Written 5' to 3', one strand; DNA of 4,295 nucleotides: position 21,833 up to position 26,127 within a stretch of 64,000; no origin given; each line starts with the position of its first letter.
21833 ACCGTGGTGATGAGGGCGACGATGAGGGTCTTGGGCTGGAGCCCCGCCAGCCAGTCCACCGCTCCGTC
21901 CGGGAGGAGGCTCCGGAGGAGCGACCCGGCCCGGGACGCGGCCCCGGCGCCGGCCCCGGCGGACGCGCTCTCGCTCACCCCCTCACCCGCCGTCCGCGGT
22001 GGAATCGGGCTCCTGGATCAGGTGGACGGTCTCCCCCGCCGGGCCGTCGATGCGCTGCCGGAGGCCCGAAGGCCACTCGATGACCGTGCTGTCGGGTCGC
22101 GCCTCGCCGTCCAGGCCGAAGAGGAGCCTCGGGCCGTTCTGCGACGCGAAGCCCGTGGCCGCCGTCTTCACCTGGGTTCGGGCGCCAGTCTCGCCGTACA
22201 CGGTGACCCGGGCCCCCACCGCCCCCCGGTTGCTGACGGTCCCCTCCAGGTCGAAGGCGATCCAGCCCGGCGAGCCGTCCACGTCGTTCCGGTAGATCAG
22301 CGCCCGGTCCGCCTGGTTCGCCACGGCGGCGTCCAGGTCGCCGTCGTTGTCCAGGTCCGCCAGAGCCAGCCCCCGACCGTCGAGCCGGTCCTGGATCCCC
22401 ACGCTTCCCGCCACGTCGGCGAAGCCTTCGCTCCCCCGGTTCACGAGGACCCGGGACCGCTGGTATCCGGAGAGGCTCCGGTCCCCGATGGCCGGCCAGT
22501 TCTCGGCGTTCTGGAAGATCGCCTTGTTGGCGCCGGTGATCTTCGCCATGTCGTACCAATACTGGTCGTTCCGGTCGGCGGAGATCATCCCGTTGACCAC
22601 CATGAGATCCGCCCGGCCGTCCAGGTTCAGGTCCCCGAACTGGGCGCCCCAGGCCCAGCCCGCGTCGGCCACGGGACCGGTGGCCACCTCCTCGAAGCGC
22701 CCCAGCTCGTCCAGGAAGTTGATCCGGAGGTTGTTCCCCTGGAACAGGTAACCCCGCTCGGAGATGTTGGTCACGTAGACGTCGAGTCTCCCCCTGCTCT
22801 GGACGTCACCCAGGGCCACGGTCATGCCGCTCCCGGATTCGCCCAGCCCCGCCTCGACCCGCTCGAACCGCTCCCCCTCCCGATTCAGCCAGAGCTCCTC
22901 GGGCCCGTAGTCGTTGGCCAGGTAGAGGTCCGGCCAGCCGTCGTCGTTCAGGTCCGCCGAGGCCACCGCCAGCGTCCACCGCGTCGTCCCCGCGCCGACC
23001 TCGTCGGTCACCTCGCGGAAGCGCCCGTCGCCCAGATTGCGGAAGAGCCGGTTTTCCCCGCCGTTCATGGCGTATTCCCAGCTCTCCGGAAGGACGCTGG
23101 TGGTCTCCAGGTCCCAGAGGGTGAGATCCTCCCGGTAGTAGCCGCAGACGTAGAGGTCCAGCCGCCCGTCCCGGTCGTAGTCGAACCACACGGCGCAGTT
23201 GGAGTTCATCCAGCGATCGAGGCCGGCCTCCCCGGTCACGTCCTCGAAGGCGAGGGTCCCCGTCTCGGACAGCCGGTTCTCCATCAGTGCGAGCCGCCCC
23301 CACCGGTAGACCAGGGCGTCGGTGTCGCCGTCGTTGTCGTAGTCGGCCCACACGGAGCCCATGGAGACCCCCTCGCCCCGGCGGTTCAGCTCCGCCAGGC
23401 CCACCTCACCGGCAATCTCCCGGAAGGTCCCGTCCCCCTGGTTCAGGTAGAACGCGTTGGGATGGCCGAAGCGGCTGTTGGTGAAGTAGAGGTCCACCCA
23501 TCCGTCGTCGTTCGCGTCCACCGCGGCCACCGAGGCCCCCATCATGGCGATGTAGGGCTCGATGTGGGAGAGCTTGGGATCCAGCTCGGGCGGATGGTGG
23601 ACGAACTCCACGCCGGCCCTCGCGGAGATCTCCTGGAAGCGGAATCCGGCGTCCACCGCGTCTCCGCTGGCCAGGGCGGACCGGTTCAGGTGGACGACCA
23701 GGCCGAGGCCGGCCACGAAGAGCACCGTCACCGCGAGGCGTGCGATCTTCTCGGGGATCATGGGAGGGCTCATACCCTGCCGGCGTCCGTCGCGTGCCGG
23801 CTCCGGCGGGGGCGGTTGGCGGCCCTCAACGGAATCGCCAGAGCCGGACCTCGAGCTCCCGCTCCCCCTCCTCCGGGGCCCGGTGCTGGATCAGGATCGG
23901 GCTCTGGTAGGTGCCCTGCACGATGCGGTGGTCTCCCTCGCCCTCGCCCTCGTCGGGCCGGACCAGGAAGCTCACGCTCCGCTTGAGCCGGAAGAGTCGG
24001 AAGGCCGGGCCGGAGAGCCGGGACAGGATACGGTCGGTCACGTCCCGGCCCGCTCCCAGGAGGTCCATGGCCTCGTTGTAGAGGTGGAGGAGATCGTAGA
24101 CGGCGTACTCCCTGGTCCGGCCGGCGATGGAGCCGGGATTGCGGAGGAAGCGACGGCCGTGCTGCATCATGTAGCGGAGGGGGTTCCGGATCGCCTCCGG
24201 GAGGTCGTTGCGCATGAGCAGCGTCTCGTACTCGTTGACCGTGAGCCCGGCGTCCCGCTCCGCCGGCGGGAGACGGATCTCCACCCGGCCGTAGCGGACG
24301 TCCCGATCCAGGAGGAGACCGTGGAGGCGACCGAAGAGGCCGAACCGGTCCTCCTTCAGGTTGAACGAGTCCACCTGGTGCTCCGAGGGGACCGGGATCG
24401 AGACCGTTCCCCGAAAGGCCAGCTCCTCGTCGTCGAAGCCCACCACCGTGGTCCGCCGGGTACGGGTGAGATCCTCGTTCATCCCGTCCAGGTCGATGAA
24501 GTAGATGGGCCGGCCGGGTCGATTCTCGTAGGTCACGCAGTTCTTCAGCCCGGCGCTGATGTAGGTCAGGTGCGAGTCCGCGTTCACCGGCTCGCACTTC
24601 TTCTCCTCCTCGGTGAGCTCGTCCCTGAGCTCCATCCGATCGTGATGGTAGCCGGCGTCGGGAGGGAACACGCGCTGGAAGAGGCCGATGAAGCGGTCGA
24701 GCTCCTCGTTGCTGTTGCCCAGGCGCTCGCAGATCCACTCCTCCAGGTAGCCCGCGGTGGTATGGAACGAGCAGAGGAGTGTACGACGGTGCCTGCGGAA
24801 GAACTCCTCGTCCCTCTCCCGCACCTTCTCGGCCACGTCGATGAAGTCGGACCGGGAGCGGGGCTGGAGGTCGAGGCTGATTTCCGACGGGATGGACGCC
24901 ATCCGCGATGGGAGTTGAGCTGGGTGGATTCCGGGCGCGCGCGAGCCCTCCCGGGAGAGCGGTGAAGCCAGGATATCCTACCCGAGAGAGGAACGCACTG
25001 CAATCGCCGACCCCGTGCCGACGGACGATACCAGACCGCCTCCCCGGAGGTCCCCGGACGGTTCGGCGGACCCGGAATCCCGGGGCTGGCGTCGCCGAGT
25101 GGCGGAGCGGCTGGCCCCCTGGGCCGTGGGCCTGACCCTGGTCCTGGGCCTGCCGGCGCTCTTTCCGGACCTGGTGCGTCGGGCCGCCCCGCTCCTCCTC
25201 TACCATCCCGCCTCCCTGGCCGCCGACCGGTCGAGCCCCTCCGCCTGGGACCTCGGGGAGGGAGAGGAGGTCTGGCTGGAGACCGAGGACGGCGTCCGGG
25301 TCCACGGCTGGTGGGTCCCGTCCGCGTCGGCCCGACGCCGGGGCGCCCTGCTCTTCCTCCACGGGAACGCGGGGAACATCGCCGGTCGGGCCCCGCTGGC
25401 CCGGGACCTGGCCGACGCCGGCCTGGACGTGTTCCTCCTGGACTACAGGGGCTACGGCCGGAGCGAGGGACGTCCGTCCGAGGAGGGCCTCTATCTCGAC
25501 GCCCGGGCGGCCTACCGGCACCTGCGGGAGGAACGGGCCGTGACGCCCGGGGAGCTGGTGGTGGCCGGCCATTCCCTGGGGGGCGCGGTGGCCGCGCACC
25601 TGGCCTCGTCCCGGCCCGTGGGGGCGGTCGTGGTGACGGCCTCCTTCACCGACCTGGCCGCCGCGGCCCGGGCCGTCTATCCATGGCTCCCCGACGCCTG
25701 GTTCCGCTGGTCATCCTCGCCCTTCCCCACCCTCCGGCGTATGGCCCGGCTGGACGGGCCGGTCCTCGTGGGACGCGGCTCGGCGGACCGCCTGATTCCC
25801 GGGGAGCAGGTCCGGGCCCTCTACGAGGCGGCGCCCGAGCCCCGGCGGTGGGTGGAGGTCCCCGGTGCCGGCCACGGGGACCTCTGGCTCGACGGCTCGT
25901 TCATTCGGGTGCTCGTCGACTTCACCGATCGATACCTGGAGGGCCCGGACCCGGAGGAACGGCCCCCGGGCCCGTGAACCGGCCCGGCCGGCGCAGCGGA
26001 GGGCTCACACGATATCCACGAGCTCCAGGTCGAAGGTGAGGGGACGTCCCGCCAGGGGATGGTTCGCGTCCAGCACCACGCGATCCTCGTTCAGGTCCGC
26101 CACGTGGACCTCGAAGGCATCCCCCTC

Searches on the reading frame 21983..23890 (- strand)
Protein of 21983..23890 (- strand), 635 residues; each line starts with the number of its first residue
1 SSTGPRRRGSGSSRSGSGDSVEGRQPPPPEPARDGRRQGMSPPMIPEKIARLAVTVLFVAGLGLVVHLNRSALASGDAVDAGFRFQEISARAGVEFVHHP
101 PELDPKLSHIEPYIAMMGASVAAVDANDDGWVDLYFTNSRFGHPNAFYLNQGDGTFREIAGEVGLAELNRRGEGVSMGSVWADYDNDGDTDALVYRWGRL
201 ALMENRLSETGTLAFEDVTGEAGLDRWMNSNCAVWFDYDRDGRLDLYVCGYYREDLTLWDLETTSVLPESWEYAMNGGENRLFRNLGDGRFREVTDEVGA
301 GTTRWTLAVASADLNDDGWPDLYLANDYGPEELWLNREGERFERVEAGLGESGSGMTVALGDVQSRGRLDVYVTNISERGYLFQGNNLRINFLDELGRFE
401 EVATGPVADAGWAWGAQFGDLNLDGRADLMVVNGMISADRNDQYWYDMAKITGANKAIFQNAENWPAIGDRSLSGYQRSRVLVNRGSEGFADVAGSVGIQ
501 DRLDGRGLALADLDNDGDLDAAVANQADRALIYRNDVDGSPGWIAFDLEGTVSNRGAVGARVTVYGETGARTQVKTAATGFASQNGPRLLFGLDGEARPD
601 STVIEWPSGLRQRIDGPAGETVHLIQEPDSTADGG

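Call 46: search_protein_families(library=pfam, proteins=[window:21983-23890:-], max_evalue=0.00001)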
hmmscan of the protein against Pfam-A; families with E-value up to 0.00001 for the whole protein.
window:21983-23890:- (635 aa): 3 families
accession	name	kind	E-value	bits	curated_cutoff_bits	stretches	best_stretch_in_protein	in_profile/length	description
PF13517.12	FG-GAP_3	-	1.4e-40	138.1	26.9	5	125-194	1-61/61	FG-GAP-like repeat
PF07593.17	UnbV_ASPIC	-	3.1e-13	49.8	23.4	1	557-619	1-63/68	ASPIC and UnbV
PF01839.29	FG-GAP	-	3.2e-11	43.3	22.1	0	308-329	4-25/37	FG-GAP repeat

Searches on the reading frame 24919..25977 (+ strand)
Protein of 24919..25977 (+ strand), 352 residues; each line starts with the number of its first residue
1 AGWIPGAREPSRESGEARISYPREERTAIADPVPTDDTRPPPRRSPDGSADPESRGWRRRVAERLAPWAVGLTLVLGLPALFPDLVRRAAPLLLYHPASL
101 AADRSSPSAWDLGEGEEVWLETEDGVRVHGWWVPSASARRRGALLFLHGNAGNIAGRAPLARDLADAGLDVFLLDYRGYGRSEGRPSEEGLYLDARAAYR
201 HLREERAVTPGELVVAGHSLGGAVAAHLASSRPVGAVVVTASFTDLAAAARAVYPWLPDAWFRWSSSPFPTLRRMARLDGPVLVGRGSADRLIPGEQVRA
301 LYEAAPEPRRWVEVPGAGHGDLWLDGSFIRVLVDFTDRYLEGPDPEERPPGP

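Call 68: search_protein_families(library=pfam, proteins=[window:24919-25977:+], max_evalue=0.00001)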
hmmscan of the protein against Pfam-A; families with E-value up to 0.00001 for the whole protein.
window:24919-25977:+ (352 aa): 3 families
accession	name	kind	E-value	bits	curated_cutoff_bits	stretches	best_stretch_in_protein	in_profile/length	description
PF12146.15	Hydrolase_4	-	2.8e-21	76.4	27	1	140-273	3-138/239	Serine aminopeptidase, S33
PF00561.26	Abhydrolase_1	-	1.7e-20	74.2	25.8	1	143-263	2-129/245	alpha/beta hydrolase fold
PF12697.13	Abhydrolase_6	-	1.2e-11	46.2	26.3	1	144-270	1-121/217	Alpha/beta hydrolase family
